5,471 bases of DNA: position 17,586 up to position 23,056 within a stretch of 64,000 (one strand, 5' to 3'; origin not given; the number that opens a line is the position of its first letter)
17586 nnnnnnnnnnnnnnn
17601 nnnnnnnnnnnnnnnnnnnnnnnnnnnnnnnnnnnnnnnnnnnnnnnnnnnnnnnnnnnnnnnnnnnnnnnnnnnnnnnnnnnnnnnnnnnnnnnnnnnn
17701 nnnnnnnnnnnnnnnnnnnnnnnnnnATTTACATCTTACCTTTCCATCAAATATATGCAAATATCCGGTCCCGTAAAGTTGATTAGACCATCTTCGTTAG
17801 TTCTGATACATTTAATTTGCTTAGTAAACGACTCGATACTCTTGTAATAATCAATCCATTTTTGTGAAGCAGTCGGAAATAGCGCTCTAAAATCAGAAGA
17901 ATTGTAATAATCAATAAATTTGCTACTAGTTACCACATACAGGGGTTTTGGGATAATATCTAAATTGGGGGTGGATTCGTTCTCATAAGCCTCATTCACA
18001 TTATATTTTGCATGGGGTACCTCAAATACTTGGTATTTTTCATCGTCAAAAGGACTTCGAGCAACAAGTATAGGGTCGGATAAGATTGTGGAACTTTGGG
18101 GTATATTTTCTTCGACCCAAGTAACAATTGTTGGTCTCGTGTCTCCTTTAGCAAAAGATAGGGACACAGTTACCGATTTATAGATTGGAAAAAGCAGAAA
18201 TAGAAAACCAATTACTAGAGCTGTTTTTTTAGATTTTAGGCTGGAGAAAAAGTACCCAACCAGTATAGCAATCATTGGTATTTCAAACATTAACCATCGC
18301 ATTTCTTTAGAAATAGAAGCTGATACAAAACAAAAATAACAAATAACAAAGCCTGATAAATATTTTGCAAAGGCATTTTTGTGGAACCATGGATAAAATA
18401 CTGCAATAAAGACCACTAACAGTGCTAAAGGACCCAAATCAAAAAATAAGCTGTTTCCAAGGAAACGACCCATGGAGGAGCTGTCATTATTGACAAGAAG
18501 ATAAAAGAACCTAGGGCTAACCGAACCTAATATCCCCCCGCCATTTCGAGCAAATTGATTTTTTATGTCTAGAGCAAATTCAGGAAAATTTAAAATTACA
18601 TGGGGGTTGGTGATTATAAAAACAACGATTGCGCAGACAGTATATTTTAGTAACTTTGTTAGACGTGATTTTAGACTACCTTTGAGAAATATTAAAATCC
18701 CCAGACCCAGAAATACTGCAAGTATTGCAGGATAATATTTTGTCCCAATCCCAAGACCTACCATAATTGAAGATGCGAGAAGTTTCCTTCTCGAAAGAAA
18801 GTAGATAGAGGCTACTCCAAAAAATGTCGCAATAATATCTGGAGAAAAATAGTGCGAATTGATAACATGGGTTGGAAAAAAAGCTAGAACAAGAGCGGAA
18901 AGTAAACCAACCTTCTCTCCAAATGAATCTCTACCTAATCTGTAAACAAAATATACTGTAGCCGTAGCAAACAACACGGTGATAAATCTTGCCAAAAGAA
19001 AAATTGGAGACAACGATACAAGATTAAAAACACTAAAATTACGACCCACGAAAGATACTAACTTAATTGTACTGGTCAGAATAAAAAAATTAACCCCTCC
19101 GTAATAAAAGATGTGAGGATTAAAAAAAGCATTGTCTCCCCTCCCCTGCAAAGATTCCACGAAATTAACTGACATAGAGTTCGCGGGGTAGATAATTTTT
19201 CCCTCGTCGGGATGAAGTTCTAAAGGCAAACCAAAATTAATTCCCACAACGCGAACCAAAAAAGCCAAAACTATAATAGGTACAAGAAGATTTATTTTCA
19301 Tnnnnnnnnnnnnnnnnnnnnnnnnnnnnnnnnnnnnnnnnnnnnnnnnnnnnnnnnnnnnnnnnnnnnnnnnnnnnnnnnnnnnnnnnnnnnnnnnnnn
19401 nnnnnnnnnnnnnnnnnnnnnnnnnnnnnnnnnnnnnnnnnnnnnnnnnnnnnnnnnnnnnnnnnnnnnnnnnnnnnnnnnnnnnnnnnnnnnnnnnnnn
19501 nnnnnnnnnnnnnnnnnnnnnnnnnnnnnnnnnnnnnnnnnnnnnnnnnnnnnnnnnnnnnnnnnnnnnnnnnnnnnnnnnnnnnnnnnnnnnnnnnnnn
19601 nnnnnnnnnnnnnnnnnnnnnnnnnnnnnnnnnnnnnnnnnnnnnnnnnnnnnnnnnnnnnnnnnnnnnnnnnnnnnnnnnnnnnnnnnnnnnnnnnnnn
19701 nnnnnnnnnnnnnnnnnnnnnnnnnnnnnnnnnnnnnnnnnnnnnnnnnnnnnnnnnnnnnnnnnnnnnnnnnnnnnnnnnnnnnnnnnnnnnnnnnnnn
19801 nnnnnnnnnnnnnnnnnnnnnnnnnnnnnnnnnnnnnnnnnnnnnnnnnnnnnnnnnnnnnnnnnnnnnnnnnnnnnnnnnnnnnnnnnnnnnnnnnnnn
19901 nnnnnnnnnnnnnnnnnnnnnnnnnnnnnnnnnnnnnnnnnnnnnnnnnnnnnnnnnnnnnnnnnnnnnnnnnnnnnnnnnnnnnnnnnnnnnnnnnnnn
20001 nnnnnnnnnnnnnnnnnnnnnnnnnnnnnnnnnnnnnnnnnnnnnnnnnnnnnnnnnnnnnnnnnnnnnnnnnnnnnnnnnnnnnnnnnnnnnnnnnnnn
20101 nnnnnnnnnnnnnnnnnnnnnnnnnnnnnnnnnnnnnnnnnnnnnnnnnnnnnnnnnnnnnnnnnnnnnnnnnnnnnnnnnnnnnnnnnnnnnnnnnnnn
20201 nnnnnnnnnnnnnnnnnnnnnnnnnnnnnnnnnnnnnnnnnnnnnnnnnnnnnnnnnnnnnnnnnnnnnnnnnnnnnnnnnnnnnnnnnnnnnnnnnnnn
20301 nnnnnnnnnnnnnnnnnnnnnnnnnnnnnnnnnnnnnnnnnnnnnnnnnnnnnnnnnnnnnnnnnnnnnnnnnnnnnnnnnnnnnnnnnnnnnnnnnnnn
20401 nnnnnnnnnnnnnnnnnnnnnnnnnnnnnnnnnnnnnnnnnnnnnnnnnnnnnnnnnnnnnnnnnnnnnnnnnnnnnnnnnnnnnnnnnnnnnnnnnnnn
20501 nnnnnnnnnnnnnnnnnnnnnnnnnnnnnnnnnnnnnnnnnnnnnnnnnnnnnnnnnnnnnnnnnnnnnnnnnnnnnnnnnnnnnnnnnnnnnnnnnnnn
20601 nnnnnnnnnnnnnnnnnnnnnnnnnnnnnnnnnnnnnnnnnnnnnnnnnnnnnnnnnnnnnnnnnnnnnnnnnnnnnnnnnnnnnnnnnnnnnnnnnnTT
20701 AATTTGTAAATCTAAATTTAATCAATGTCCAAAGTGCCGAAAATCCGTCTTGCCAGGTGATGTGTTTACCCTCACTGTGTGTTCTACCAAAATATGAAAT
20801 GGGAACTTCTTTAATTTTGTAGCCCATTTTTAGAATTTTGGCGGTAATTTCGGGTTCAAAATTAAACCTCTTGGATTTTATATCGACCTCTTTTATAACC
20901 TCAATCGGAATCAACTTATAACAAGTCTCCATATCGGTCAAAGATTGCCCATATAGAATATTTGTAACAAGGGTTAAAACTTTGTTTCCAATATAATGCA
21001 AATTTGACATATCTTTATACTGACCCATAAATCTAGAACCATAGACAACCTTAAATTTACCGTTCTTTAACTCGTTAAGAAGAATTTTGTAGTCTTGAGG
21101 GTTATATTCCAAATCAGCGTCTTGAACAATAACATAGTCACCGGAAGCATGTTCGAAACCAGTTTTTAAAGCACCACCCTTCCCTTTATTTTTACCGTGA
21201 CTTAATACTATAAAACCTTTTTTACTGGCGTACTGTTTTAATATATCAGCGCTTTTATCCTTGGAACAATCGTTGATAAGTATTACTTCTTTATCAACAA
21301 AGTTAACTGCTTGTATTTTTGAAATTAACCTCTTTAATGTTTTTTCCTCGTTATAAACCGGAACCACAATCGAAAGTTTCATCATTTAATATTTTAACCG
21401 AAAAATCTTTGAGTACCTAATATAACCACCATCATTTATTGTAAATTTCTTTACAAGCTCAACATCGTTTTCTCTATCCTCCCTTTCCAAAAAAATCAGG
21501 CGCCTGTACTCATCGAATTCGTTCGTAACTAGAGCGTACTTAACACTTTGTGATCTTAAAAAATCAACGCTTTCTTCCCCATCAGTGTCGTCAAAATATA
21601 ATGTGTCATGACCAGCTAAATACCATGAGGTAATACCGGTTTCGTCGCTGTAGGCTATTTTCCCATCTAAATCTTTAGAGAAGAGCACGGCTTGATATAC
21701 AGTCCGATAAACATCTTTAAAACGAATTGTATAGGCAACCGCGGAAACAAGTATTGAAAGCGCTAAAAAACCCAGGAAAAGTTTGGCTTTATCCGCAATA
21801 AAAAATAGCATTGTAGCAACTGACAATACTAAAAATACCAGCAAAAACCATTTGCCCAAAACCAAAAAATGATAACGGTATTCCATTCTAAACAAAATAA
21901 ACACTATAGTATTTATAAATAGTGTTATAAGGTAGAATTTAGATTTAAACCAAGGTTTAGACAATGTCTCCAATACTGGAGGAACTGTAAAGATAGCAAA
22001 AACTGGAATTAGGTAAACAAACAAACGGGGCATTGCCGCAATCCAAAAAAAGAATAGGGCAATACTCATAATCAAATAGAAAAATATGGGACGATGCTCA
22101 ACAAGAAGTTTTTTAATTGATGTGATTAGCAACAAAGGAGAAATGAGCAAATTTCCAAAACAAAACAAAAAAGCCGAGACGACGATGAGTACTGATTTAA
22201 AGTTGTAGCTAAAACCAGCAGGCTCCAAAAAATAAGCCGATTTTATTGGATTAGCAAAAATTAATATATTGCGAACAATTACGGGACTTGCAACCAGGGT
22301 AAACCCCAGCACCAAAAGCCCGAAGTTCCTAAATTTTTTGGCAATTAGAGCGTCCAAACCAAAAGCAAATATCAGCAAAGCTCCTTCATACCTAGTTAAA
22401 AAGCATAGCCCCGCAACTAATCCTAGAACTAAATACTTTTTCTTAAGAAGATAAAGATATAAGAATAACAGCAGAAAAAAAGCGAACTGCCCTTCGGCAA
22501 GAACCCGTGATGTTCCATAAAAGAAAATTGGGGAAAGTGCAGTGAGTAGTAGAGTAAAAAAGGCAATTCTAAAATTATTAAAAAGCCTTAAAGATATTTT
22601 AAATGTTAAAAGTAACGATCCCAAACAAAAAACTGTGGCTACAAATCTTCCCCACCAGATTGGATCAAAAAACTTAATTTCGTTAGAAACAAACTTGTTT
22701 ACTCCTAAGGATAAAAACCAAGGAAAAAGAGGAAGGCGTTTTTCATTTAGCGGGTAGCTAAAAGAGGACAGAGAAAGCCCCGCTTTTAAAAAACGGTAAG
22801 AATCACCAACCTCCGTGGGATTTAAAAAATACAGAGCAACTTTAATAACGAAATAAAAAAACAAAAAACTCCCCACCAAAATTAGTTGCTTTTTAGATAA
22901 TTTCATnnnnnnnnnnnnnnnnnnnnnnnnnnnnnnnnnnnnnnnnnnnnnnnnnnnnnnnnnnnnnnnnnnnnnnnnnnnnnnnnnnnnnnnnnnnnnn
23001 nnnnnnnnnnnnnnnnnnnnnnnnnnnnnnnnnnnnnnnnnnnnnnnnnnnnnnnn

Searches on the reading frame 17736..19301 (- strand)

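Call 34: search_protein_families(library=pfam, proteins=[window:17736-19301:-], max_evalue=0.0001)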
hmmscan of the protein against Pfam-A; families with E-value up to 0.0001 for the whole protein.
window:17736-19301:- (521 aa): 3 families
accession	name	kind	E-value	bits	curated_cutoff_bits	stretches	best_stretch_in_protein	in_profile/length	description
PF13231.12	PMT_2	-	5.2e-13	50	26.1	1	104-236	24-159/160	Dolichyl-phosphate-mannose-protein mannosyltransferase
PF02366.24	PMT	-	8.9e-06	25.9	22.7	1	103-228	84-225/245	Dolichyl-phosphate-mannose-protein mannosyltransferase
PF09594.16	GT87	-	3e-05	24.3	25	1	89-320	11-228/237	Glycosyltransferase family 87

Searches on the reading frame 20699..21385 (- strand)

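Call 34: search_protein_families(library=pfam, proteins=[window:20699-21385:-], max_evalue=0.0001)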
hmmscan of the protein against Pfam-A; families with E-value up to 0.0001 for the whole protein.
window:20699-21385:- (228 aa): 3 families
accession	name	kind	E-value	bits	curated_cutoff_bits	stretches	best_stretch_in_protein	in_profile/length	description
PF00535.33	Glycos_transf_2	-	2e-36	125.9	23.3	1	5-166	1-166/168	Glycosyl transferase family 2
PF10111.15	Glyco_tranf_2_2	-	3.3e-08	33.8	27.3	1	5-96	1-96/276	Glycosyltransferase like family 2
PF13641.12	Glyco_tranf_2_3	-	2.3e-06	28.3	27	1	4-120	3-125/230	Glycosyltransferase like family 2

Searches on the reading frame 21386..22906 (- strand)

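Call 34: search_protein_families(library=pfam, proteins=[window:21386-22906:-], max_evalue=0.0001)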
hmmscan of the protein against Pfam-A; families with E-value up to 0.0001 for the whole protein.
window:21386-22906:- (506 aa): 1 family
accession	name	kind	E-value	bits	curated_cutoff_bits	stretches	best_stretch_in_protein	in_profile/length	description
PF13231.12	PMT_2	-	2.9e-08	34.5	26.1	1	59-209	4-157/160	Dolichyl-phosphate-mannose-protein mannosyltransferase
